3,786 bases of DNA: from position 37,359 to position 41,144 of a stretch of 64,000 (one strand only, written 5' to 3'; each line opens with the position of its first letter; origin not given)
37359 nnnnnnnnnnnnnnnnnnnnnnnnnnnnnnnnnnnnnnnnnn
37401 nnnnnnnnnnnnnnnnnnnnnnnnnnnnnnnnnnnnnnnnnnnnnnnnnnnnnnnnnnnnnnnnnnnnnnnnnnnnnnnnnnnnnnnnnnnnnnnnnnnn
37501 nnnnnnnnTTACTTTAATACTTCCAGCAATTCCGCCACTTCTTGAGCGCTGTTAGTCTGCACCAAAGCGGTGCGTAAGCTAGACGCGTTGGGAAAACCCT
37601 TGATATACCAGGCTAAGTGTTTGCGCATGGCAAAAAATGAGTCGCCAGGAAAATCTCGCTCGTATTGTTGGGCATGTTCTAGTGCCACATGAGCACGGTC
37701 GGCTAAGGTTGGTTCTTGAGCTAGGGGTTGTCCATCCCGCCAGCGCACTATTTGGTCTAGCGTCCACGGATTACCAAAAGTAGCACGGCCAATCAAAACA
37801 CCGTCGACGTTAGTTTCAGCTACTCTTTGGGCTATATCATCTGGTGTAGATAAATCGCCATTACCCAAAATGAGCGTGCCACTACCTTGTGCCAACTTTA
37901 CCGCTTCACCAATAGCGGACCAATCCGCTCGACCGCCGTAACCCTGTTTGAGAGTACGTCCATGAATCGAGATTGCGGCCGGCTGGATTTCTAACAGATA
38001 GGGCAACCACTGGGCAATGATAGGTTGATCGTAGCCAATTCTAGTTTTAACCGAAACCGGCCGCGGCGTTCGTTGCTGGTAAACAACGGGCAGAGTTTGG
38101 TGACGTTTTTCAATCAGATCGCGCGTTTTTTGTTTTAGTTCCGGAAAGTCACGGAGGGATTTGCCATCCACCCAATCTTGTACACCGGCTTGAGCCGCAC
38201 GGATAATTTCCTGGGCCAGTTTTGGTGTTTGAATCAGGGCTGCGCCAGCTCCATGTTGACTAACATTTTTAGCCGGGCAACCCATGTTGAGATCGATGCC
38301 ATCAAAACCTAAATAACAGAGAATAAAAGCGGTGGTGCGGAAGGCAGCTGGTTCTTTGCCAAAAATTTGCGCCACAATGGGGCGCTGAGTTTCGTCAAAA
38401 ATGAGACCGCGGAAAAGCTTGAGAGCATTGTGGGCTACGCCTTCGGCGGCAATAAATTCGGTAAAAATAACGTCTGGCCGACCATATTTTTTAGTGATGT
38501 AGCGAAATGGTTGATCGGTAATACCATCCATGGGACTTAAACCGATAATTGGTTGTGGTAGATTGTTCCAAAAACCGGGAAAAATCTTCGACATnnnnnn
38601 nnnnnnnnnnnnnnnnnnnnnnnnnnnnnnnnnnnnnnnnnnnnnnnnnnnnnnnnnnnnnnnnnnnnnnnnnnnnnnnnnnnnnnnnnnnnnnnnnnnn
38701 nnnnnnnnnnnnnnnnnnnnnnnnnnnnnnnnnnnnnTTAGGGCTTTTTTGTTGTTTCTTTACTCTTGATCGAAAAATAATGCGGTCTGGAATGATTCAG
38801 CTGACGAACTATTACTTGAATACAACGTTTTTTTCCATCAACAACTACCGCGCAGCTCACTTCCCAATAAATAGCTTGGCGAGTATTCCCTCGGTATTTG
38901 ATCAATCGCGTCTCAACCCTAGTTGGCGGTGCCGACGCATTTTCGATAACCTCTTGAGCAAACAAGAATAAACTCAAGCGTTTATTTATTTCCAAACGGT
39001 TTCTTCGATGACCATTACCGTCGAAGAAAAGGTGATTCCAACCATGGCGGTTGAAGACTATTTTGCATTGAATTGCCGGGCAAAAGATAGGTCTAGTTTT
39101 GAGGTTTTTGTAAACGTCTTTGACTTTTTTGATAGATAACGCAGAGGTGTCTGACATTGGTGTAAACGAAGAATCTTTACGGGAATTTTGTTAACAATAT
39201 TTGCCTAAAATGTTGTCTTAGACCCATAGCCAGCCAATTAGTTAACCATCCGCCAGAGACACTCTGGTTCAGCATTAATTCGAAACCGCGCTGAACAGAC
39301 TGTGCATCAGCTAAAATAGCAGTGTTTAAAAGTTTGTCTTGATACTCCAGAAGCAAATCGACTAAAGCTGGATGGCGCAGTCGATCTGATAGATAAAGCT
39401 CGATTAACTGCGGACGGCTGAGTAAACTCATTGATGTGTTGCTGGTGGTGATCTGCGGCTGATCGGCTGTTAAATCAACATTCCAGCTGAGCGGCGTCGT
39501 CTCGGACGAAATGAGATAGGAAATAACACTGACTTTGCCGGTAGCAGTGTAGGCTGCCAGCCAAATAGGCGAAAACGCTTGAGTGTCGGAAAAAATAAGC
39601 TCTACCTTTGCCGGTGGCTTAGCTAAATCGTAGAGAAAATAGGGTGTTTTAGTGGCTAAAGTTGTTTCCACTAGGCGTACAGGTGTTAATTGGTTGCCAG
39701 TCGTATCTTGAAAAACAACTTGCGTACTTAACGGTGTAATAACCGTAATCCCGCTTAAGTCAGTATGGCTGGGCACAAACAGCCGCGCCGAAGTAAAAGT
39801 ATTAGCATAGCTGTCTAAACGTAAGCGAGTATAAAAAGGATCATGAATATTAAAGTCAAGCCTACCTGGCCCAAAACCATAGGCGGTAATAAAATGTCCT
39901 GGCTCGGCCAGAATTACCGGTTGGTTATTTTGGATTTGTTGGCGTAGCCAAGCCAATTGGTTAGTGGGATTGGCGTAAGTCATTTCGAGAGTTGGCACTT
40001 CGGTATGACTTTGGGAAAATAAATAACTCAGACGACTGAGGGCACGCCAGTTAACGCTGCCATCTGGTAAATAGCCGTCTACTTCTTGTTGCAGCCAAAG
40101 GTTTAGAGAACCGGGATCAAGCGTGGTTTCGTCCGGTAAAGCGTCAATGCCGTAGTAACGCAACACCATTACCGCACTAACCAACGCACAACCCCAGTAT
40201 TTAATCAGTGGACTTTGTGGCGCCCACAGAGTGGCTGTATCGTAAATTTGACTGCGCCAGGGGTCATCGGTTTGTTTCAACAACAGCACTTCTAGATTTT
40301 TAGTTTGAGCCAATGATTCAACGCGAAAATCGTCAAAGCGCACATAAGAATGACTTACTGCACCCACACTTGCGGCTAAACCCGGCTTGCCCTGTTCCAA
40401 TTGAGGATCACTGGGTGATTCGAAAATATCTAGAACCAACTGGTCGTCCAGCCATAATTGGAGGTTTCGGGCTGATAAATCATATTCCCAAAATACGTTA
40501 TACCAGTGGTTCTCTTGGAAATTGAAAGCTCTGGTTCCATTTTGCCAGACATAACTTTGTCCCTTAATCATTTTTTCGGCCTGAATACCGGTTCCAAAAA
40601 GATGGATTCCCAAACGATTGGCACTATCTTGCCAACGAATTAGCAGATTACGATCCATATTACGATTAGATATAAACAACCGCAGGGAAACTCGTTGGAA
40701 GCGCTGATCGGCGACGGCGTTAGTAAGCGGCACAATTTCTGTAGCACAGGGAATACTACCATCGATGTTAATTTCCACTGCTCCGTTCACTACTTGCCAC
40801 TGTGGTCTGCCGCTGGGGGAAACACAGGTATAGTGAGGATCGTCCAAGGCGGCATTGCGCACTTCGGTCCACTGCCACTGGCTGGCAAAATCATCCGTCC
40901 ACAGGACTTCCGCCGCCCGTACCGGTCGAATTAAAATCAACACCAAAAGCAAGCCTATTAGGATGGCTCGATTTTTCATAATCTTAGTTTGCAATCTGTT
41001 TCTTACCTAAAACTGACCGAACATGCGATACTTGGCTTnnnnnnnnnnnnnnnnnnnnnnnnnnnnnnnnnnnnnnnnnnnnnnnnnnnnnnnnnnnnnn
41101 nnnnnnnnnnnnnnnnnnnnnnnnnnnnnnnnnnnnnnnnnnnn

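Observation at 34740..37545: tRNA-Val-flanking unknowns: a 152-aa Cys/His-rich protein and a 726-aa protein with no recognisable domain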

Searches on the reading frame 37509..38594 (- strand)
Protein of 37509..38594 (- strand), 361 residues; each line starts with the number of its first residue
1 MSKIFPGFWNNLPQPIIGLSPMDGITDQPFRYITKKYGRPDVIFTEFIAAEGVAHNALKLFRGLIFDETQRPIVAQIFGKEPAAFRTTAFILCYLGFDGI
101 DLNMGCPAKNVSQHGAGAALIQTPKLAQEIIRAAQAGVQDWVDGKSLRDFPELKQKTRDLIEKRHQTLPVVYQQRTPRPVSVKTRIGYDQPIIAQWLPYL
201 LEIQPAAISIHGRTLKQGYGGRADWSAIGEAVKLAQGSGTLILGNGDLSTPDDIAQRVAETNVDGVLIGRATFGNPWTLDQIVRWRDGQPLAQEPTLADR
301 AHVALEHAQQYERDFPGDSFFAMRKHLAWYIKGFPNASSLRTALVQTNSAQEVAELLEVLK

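Call 4: search_protein_families(library=pfam, proteins=[window:37509-38594:-], max_evalue=1)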
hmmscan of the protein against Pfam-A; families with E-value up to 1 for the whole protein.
window:37509-38594:- (361 aa): 1 family
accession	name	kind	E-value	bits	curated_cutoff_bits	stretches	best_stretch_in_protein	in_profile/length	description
PF01207.24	Dus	-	9.4e-59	199.5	20.4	2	173-358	118-303/311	Dihydrouridine synthase (Dus)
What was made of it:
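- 37509..38594 (-): Dus-family tRNA dihydrouridine synthase. It is the conserved anchor gene, and its 3' end overlaps the 3' end of the 726-aa gene by 37 nt. PF01207, E 9e-59 (call 4).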

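Call 18: find_related_loci(query=window:37509-38594:-, collection=genome_contigs, flank=10000)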
Query window:37509-38594:- (361 aa) in genome_contigs; peptide patterns used: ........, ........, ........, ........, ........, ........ (x = any residue, [..] = any of these).
281 stretches matched a pattern; 230 encode a relative of the query (tblastn E <= 1e-3); the best 80 are kept; 80 distinct loci.
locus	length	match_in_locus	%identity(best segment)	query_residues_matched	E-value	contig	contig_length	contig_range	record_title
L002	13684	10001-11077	60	7-358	3e-145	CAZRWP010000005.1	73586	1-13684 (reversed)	MAG TPA_asm: uncultured Pseudomonadales bacterium isolate SRP144015_co1_84 genome assembly, contig: NODE_184_length_7358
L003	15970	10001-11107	56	7-357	9e-143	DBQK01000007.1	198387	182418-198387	MAG TPA_asm: Patescibacteria group bacterium UBA1396 UBA1396_contig_2274, whole genome shotgun sequence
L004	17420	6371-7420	53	2-358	1e-131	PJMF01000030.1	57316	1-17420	MAG: Candidatus Paceibacterota bacterium isolate Amazon_FNV_2010_13_2_2 contig_75_7729189_length_57316_multi_5_in_1_out_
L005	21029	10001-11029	53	8-358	2e-131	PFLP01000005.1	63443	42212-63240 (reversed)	MAG: Candidatus Pacebacteria bacterium CG_4_10_14_0_8_um_filter_42_14 CG_4_10_14_0.8_um_filter_scaffold_143_c, whole gen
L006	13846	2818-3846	54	8-358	2e-130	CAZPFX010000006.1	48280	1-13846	MAG TPA_asm: uncultured Pseudomonadales bacterium isolate SRP118108_co5_543 genome assembly, contig: NODE_426_length_482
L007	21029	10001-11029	55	8-357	5e-129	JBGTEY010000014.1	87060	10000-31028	MAG: Patescibacteria group bacterium isolate JTS-RE179 k141_470803, whole genome shotgun sequence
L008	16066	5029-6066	51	7-358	3e-127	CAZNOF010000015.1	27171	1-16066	MAG TPA_asm: uncultured Pseudomonadales bacterium isolate SRP170004_co1_5 genome assembly, contig: NODE_2590_length_2717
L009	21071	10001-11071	53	8-358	1e-126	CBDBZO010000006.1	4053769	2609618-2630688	MAG: Caldilineaceae bacterium isolate 5640ba19-b02a-4a16-be98-94fd6e02b9f5 genome assembly, contig: contig_6, whole geno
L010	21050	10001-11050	52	2-357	9e-127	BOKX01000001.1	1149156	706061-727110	Patescibacteria group bacterium BroJett032 DNA, sequence1, whole genome shotgun sequence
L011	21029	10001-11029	53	8-357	5e-126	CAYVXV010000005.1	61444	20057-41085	MAG TPA_asm: uncultured Pseudomonadales bacterium isolate SRP193661_co2_36 genome assembly, contig: NODE_478_length_6144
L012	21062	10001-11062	52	2-358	8e-126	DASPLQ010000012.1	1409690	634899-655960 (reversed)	MAG TPA_asm: Vitreimonas sp. isolate SMAG_U12069 k141_91001, whole genome shotgun sequence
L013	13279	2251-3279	53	8-357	3e-125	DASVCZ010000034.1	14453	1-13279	MAG TPA_asm: Patescibacteria group bacterium isolate SMAG_U2020 k141_467570, whole genome shotgun sequence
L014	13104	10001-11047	53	7-357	4e-125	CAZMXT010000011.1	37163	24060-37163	MAG TPA_asm: uncultured Pseudomonadales bacterium isolate SRP128246_co1_515 genome assembly, contig: NODE_1614_length_37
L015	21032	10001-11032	53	7-357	7e-125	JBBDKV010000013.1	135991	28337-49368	MAG: Patescibacteria group bacterium isolate LejiaA_43_11 Lejia_A_210_length_135991_cov_7, whole genome shotgun sequence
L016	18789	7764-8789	52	8-357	1e-124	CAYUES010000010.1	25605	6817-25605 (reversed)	MAG TPA_asm: uncultured Pseudomonadales bacterium isolate SRP329715_co2_11 genome assembly, contig: NODE_3889_length_256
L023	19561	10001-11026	52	5-357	9e-121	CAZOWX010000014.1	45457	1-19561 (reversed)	MAG TPA_asm: uncultured Pseudomonadales bacterium isolate SRP286056_co2_574 genome assembly, contig: NODE_923_length_454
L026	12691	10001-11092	54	7-358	2e-120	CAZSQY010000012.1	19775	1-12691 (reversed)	MAG TPA_asm: uncultured Pseudomonadales bacterium isolate SRP319275_co2_305 genome assembly, contig: NODE_2125_length_19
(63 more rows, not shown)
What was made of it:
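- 37509..38594 (-): It is 45-60% identical to Dus in the 80 related loci (call 18).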

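Call 60: search_protein_families(library=pfam, proteins=[L002:11139-11912:-, L003:11146-11664:-, L012:11129-12235:+, L023:11079-11597:-, L026:11107-11877:-, L007:11065-11757:+, L002:12448-13005:-, L003:11933-12430:-], max_evalue=0.01)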
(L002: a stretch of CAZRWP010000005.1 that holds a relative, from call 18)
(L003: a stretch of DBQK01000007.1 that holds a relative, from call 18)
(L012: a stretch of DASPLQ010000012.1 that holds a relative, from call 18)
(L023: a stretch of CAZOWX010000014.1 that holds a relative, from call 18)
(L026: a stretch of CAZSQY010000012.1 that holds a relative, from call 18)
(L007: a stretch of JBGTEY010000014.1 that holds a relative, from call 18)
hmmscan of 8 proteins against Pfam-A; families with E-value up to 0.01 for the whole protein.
L002:11139-11912:- (257 aa): 2 families
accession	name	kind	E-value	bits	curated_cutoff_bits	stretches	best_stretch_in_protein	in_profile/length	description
PF01476.26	LysM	-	9.1e-13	48.4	20.9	1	86-127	3-43/43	LysM domain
PF23473.1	LysM3_LYK4_5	-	0.00062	20.2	29.3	1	83-118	4-38/48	LYK4/5 LysM3 domain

L003:11146-11664:- (172 aa): 0 families

L012:11129-12235:+ (368 aa): 0 families

L023:11079-11597:- (172 aa): 0 families

L026:11107-11877:- (256 aa): 1 family
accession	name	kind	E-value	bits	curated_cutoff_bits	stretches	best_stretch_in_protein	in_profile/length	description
PF13151.12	DUF3990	-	2.7e-07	30.8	32.2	1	44-118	2-73/152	Protein of unknown function (DUF3990)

L007:11065-11757:+ (230 aa): 1 family
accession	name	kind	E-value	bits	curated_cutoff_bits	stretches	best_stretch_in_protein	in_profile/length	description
PF02586.19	SRAP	-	3.8e-44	151.2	27.1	1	1-212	1-210/214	SOS response associated peptidase (SRAP)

L002:12448-13005:- (185 aa): 0 families

L003:11933-12430:- (165 aa): 0 families

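Call 69: search_protein_families(library=ncbifam, proteins=[window:37509-38594:-], max_evalue=0.001)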
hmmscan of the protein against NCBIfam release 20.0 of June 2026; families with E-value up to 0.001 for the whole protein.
window:37509-38594:- (361 aa): 5 families
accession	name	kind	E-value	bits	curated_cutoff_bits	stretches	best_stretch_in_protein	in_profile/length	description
TIGR00737.1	nifR3_yhdG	equivalog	7.8e-66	222.4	293.3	1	19-358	12-312/319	tRNA dihydrouridine synthase DusB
NF008774.0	PRK11815.1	equivalog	6.9e-32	110.7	269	2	16-139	14-135/337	tRNA dihydrouridine(20/20a) synthase DusA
TIGR00742.1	yjbN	subfamily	1.3e-24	87.2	397.2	1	18-140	4-124/318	tRNA dihydrouridine(20/20a) synthase DusA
NF007838.0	PRK10550.1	equivalog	8.5e-18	64.4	395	2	19-138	5-130/312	tRNA dihydrouridine(16) synthase DusC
NF006183.0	PRK08318.1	equivalog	6.7e-05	21.8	335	1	67-138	96-167/422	NAD-dependent dihydropyrimidine dehydrogenase subunit PreA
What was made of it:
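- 37509..38594 (-): Best NCBIfam model is DusB at 222 bits, below the cut-off of 293 (call 69).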

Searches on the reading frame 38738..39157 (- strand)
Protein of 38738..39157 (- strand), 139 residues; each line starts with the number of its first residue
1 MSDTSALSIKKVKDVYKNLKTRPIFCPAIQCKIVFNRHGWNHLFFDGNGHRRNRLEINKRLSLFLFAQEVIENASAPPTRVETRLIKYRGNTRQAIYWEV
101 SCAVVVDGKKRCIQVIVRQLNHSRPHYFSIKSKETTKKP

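Call 4: search_protein_families(library=pfam, proteins=[window:38738-39157:-], max_evalue=1)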
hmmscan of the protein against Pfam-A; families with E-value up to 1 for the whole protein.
window:38738-39157:- (139 aa): 1 family
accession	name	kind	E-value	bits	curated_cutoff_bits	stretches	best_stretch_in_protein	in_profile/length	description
PF18798.6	LPD3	-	2.6e-05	24.8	27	1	10-127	8-114/114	Large polyvalent protein-associated domain 3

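Call 5: search_protein_families(library=ncbifam, proteins=[window:38738-39157:-], max_evalue=1)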
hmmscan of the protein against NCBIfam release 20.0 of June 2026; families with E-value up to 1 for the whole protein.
window:38738-39157:- (139 aa): 0 families

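Call 39: search_protein_families(library=phrogs, proteins=[window:38738-39157:-], max_evalue=1)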
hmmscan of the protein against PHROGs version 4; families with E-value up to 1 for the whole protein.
window:38738-39157:- (139 aa): 0 families

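Call 40: search_protein_families(library=padloc, proteins=[window:38738-39157:-], max_evalue=1)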
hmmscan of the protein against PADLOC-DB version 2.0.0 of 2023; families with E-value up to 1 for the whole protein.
window:38738-39157:- (139 aa): 0 families

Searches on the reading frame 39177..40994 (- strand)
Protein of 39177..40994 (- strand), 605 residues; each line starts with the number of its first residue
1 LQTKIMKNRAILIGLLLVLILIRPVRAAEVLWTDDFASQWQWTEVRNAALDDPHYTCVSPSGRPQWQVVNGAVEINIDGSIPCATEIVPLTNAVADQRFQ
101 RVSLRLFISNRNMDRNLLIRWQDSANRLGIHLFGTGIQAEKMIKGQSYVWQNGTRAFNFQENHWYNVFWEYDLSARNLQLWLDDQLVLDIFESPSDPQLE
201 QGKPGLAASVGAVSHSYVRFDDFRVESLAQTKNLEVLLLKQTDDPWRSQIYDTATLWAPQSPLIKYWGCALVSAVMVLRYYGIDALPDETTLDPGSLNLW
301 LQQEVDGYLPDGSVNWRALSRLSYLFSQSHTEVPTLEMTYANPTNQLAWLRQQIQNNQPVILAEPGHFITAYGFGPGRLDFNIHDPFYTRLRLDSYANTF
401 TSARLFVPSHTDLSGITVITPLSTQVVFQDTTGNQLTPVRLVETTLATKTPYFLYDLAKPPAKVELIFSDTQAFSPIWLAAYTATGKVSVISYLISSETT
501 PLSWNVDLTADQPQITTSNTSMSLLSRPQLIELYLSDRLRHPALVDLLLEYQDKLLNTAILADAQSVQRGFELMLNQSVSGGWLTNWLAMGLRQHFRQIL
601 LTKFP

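Call 4: search_protein_families(library=pfam, proteins=[window:39177-40994:-], max_evalue=1)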
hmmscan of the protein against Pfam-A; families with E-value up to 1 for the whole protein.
window:39177-40994:- (605 aa): 1 family
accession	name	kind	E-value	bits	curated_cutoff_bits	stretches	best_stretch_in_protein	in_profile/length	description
PF13529.12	Peptidase_C39_2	-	0.00032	21.7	24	1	260-386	8-142/143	Peptidase_C39 like family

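Call 5: search_protein_families(library=ncbifam, proteins=[window:39177-40994:-], max_evalue=1)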
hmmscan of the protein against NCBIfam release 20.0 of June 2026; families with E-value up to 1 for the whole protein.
window:39177-40994:- (605 aa): 0 families

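Call 39: search_protein_families(library=phrogs, proteins=[window:39177-40994:-], max_evalue=1)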
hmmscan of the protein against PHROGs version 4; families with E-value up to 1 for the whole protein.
window:39177-40994:- (605 aa): 0 families

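Call 40: search_protein_families(library=padloc, proteins=[window:39177-40994:-], max_evalue=1)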
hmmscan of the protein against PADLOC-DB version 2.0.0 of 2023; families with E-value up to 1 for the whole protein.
window:39177-40994:- (605 aa): 0 families
